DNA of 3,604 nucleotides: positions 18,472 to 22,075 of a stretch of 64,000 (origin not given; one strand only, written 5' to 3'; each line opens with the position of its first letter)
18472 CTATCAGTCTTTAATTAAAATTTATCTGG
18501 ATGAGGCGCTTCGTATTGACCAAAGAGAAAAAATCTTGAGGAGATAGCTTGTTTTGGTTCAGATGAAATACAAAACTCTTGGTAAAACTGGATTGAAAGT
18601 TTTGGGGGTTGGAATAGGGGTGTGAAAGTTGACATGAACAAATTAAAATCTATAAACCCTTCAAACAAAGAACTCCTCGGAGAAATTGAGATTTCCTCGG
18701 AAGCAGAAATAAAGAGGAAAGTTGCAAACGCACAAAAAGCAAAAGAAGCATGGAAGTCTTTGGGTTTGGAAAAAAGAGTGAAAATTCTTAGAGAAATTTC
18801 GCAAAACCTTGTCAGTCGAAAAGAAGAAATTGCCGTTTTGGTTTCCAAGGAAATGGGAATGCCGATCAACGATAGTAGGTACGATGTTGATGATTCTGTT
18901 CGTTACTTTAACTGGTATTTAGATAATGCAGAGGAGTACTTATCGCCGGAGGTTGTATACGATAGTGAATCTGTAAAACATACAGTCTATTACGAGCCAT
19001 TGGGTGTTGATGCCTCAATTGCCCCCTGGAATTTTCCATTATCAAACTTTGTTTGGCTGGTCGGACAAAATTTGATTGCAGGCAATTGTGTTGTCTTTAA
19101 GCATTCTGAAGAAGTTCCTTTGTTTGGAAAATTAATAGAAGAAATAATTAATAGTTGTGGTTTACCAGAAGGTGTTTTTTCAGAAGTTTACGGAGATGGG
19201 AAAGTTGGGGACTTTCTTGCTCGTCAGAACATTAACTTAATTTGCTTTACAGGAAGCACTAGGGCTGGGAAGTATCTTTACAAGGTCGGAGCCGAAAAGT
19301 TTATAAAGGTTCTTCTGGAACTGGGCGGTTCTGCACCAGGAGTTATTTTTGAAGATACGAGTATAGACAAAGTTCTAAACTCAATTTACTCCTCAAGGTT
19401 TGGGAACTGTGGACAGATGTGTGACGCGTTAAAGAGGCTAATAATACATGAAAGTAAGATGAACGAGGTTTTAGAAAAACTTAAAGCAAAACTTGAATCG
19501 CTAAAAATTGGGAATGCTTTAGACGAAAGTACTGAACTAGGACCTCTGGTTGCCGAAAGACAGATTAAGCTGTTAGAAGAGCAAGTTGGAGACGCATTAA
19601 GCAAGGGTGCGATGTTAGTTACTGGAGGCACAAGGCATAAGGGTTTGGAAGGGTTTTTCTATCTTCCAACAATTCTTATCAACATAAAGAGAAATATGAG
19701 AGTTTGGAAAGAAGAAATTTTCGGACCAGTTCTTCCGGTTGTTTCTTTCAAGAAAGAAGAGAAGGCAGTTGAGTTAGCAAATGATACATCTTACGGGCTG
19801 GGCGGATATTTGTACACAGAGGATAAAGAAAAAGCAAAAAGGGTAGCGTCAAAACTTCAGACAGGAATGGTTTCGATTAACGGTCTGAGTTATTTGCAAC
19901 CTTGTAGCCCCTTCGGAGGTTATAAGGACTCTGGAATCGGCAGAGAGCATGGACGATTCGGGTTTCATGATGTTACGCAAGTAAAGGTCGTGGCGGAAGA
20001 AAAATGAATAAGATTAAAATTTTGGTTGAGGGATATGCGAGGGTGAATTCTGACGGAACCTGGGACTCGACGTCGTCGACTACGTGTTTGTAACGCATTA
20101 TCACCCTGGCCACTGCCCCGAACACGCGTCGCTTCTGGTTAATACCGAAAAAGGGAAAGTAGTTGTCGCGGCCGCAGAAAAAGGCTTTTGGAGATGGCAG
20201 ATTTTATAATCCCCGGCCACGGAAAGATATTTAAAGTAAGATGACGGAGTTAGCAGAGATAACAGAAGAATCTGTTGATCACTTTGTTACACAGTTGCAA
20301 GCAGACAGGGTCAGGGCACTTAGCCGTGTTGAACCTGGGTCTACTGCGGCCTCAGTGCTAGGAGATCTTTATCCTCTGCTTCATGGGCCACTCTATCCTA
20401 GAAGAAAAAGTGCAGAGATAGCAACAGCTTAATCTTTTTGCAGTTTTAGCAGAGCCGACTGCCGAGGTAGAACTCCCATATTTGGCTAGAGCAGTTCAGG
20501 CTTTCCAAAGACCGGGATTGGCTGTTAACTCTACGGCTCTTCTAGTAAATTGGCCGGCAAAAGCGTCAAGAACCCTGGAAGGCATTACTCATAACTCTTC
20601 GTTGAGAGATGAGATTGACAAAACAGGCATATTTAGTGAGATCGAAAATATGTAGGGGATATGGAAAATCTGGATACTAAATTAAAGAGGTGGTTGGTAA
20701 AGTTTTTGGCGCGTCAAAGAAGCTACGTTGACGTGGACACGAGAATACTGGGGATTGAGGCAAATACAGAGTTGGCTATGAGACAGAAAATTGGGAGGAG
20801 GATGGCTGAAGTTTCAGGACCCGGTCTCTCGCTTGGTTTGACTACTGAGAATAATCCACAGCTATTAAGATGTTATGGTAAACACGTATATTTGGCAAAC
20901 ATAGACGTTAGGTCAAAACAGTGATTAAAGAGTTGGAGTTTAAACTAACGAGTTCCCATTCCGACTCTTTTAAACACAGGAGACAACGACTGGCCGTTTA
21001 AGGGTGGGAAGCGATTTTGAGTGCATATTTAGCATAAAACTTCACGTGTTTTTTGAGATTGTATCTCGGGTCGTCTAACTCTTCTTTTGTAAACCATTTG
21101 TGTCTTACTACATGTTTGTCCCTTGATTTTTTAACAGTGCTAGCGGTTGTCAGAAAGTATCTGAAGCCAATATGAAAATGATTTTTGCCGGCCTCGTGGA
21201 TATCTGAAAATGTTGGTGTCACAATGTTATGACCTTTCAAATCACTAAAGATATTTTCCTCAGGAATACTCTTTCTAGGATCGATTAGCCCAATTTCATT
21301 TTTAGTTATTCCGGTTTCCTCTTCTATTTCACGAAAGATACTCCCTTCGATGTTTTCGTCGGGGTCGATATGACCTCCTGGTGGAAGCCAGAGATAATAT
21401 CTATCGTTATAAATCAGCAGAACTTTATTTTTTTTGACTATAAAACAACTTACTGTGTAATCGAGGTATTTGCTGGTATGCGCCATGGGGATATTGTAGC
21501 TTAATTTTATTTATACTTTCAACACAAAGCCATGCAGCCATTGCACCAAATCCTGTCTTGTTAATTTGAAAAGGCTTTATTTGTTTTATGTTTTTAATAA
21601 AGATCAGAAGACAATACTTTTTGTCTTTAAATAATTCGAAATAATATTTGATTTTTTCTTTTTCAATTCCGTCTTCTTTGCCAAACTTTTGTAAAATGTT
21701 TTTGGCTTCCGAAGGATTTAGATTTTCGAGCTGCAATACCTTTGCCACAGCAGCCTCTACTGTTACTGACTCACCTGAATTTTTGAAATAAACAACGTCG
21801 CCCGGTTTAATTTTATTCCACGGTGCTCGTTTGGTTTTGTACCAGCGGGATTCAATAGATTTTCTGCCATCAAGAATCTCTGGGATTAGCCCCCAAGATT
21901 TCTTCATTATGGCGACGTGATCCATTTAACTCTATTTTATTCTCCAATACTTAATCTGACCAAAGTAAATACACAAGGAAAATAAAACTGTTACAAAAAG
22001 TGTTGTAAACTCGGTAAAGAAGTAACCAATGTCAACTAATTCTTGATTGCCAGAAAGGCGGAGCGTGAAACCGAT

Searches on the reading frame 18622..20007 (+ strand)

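Call 59: search_protein_families(library=pfam, proteins=[window:18622-20007:+], max_evalue=0.0001)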
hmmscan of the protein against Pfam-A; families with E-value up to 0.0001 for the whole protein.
window:18622-20007:+ (461 aa): 1 family
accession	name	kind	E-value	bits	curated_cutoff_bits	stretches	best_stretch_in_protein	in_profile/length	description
PF00171.27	Aldedh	-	1.1e-139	466.4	23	1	6-457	7-461/461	Aldehyde dehydrogenase family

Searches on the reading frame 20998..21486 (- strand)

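Call 6: search_protein_families(library=pfam, proteins=[window:20998-21486:-], max_evalue=0.01)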
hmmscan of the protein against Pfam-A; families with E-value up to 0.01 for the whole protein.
window:20998-21486:- (162 aa): 1 family
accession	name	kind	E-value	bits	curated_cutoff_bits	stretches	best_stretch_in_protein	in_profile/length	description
PF00293.34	NUDIX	-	6.9e-14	52.4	21.1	1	11-152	5-132/134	NUDIX domain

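Call 7: search_protein_families(library=ncbifam, proteins=[window:20998-21486:-], max_evalue=0.01)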
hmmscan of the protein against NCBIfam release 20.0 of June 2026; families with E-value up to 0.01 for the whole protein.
window:20998-21486:- (162 aa): 15 families
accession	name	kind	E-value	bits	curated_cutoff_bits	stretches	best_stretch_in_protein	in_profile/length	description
NF006530.0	PRK08999.1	equivalog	5.2e-05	22.4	245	1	32-65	34-67/315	Nudix family hydrolase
NF008044.0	PRK10776.1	equivalog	7.7e-05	22.6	148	1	33-69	33-69/130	8-oxo-dGTP diphosphatase MutT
NF001934.0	PRK00714.1-1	equivalog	0.00012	21.5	241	1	18-69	18-69/176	RNA pyrophosphohydrolase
NF001938.0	PRK00714.1-5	equivalog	0.00014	21.3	116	1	26-65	40-79/172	RNA pyrophosphohydrolase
NF003787.0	PRK05379.1-4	equivalog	0.00016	20.7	449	1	11-80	210-279/346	bifunctional nicotinamide-nucleotide adenylyltransferase/Nudix hydroxylase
NF001937.0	PRK00714.1-4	equivalog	0.00029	20.5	139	1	18-69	18-69/161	RNA pyrophosphohydrolase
NF007834.0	PRK10546.1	equivalog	0.00031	20.5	156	1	12-63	7-62/135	pyrimidine (deoxy)nucleoside triphosphate diphosphatase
NF006961.0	PRK09438.1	equivalog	0.00031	20.2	103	1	18-84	18-86/151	dihydroneopterin triphosphate diphosphatase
TIGR00586.1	mutt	equivalog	0.00053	20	97.9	1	35-65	36-66/129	8-oxo-dGTP diphosphatase MutT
NF052459.1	OxoGTPPhMutT1Mycb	equivalog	0.00058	19.1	475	1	19-62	17-60/292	8-oxo-(d)GTP phosphatase MutT1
NF001936.0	PRK00714.1-3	equivalog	0.0024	17.8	118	1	27-65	31-69/155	RNA pyrophosphohydrolase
NF003785.0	PRK05379.1-1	equivalog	0.0025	17.1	418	1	11-61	205-258/347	bifunctional nicotinamide-nucleotide adenylyltransferase/Nudix hydroxylase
NF001935.0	PRK00714.1-2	equivalog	0.0029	17.1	259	1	16-69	16-69/183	RNA pyrophosphohydrolase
NF008736.0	PRK11762.1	equivalog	0.003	17.1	169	1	22-68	61-111/186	ADP compounds hydrolase NudE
NF041652.1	Nud_hyd_Dein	equivalog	0.0051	17.1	200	0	28-65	40-77/152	Nudix hydrolase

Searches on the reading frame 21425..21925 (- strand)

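Call 6: search_protein_families(library=pfam, proteins=[window:21425-21925:-], max_evalue=0.01)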
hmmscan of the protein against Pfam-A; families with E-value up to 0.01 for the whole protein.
window:21425-21925:- (166 aa): 1 family
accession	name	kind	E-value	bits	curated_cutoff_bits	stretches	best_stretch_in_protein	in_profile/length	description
PF04266.20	ASCH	-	0.0036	18.4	21.2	1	16-87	10-71/103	ASCH domain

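Call 7: search_protein_families(library=ncbifam, proteins=[window:21425-21925:-], max_evalue=0.01)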
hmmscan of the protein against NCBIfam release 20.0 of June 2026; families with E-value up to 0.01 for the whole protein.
window:21425-21925:- (166 aa): 0 families
